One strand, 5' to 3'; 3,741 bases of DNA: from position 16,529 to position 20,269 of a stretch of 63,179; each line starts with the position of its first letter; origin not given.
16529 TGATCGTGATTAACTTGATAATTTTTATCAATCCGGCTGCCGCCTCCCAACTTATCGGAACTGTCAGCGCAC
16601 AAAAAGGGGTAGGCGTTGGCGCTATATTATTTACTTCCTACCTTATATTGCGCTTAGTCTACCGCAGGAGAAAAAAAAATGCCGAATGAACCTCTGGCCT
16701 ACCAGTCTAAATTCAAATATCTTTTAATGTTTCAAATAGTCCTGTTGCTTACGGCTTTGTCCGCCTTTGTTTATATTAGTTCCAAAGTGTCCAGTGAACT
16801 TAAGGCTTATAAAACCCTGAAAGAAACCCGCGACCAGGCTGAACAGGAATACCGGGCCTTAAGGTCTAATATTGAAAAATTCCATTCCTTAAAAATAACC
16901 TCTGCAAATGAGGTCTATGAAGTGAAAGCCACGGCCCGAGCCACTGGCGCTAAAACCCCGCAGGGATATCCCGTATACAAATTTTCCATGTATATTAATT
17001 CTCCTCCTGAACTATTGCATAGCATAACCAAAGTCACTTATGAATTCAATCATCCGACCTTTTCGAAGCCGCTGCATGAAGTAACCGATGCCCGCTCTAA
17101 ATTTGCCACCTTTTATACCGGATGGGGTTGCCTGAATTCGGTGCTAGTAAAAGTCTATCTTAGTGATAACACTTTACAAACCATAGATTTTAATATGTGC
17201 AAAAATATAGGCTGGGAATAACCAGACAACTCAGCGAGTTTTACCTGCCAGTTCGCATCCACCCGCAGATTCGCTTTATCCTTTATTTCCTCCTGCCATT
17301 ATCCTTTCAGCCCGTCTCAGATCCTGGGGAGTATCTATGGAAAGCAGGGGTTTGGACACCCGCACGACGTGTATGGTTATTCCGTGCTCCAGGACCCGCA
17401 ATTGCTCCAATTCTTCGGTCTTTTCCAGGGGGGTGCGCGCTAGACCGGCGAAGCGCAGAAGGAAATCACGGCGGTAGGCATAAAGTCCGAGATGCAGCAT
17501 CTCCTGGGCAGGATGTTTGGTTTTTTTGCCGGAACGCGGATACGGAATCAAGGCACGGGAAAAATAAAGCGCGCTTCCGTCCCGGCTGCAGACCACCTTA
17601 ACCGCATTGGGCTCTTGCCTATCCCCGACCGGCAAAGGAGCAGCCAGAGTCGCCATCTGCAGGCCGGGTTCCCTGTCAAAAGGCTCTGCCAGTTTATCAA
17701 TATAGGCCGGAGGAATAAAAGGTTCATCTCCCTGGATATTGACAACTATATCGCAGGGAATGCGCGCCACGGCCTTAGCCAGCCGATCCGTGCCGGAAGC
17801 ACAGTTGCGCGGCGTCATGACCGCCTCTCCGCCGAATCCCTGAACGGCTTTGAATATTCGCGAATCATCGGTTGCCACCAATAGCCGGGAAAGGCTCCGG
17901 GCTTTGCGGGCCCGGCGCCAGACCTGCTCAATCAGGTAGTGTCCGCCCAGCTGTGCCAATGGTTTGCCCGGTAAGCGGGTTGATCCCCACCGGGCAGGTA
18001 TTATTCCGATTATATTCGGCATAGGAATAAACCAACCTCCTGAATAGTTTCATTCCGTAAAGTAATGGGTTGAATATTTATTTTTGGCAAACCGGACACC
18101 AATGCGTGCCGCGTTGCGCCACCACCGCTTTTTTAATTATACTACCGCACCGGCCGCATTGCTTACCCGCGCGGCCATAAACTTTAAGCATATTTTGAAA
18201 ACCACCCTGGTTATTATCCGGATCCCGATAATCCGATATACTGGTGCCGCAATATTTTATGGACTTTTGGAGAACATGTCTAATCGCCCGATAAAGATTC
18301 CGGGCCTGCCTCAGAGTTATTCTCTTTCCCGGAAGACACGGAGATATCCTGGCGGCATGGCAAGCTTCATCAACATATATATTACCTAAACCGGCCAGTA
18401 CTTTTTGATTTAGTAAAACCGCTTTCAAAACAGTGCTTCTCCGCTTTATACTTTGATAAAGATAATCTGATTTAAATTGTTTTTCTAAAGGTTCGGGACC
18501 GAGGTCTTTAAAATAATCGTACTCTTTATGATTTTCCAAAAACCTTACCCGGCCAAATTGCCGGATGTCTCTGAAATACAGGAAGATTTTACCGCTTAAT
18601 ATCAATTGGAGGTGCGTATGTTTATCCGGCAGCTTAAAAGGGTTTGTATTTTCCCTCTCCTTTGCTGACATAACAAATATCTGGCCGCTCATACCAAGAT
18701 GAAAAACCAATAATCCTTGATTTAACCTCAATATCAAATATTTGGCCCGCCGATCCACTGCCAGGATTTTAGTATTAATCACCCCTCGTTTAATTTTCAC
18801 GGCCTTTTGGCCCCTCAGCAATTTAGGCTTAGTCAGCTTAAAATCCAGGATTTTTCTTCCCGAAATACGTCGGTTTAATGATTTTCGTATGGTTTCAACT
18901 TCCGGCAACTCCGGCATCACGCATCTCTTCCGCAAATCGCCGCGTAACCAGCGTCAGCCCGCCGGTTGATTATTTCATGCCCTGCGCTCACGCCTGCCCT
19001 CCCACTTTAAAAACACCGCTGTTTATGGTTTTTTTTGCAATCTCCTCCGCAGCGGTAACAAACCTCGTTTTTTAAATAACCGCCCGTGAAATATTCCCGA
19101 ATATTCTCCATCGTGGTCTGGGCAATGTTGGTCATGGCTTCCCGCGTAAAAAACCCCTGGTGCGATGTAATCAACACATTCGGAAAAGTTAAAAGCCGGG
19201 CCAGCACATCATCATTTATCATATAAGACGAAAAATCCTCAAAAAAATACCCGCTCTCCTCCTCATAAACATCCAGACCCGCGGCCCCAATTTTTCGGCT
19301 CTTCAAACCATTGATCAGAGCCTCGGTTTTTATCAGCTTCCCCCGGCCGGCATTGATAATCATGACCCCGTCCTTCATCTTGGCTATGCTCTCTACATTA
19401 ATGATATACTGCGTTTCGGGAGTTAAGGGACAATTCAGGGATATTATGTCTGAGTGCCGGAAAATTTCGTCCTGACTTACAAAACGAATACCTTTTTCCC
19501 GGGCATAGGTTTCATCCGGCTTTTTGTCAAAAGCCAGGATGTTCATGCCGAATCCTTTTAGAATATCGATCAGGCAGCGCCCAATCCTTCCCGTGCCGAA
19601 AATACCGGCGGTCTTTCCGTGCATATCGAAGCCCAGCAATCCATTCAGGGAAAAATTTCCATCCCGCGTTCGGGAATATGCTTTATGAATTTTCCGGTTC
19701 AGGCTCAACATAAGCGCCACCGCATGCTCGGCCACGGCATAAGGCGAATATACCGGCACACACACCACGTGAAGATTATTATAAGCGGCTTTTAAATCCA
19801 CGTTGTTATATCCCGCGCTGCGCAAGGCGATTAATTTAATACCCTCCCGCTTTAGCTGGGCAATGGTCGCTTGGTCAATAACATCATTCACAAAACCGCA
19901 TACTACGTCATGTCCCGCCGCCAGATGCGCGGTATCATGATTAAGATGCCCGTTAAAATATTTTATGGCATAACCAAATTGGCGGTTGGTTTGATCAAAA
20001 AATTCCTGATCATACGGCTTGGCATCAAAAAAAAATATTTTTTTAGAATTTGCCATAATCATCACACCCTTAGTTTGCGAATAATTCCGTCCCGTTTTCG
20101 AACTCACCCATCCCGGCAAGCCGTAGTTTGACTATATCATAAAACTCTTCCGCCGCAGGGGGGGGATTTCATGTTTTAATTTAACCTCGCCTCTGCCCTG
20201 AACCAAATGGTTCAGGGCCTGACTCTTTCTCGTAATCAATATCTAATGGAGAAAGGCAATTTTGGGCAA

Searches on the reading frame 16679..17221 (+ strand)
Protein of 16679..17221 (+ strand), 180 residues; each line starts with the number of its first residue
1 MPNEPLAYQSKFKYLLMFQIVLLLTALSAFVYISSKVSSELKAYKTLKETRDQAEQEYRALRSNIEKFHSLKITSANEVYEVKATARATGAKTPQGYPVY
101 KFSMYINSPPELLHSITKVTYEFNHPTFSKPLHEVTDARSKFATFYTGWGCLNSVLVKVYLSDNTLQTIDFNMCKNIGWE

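Call 11: search_protein_families(library=pfam, proteins=[window:16679-17221:+], max_evalue=0.001)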
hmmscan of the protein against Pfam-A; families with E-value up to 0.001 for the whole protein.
window:16679-17221:+ (180 aa): 1 family
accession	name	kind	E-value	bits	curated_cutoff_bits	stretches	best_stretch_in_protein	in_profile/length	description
PF20305.4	pYEATS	-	4.8e-13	49.2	26.9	1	100-173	1-72/73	prokaryotic YEATS domain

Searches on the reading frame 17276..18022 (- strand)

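Call 11: search_protein_families(library=pfam, proteins=[window:17276-18022:-], max_evalue=0.001)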
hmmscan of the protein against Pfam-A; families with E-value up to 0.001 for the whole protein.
window:17276-18022:- (248 aa): 2 families
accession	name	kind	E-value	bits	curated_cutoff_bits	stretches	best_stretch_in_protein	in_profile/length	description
PF02348.25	CTP_transf_3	-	5.2e-52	177.2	22.6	1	5-217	1-217/217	Cytidylyltransferase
PF12804.13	NTP_transf_3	-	2.4e-09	38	27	1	19-138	15-130/160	MobA-like NTP transferase domain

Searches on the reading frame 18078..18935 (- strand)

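Call 11: search_protein_families(library=pfam, proteins=[window:18078-18935:-], max_evalue=0.001)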
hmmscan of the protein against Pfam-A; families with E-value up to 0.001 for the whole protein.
window:18078-18935:- (285 aa): 3 families
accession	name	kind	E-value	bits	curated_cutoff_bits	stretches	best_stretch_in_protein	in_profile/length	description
PF01149.29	Fapy_DNA_glyco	-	2.9e-31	108.9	25.5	1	7-130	1-117/117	Formamidopyrimidine-DNA glycosylase N-terminal domain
PF06831.19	H2TH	-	5.2e-24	84.5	34.7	1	145-234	1-90/93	Formamidopyrimidine-DNA glycosylase H2TH domain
PF06827.20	zf-FPG_IleRS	-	2.1e-08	34.3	21.3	1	257-285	1-29/30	Zinc finger found in FPG and IleRS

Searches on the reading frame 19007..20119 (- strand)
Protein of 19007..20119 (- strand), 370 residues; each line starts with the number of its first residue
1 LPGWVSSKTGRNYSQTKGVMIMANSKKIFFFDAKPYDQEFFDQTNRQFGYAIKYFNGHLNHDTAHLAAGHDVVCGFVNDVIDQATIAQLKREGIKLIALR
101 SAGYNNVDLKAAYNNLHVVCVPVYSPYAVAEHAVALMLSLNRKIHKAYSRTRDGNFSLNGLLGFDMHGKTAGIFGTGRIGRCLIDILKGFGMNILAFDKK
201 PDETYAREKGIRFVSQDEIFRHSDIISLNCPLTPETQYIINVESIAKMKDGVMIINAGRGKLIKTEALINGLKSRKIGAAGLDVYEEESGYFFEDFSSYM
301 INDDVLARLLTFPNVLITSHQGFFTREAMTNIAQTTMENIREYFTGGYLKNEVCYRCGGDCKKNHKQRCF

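Call 11: search_protein_families(library=pfam, proteins=[window:19007-20119:-], max_evalue=0.001)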
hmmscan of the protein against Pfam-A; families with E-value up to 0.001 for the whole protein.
window:19007-20119:- (370 aa): 3 families
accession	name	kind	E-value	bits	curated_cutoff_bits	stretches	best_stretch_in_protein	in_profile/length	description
PF02826.25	2-Hacid_dh_C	-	2.4e-54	183.8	25.1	1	134-322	1-178/178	D-isomer specific 2-hydroxyacid dehydrogenase, NAD binding domain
PF00389.36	2-Hacid_dh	-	1e-27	96.9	24.6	1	28-353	1-133/134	D-isomer specific 2-hydroxyacid dehydrogenase, catalytic domain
PF00670.27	AdoHcyase_NAD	-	0.00048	20.7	27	0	166-261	21-113/162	S-adenosyl-L-homocysteine hydrolase, NAD binding domain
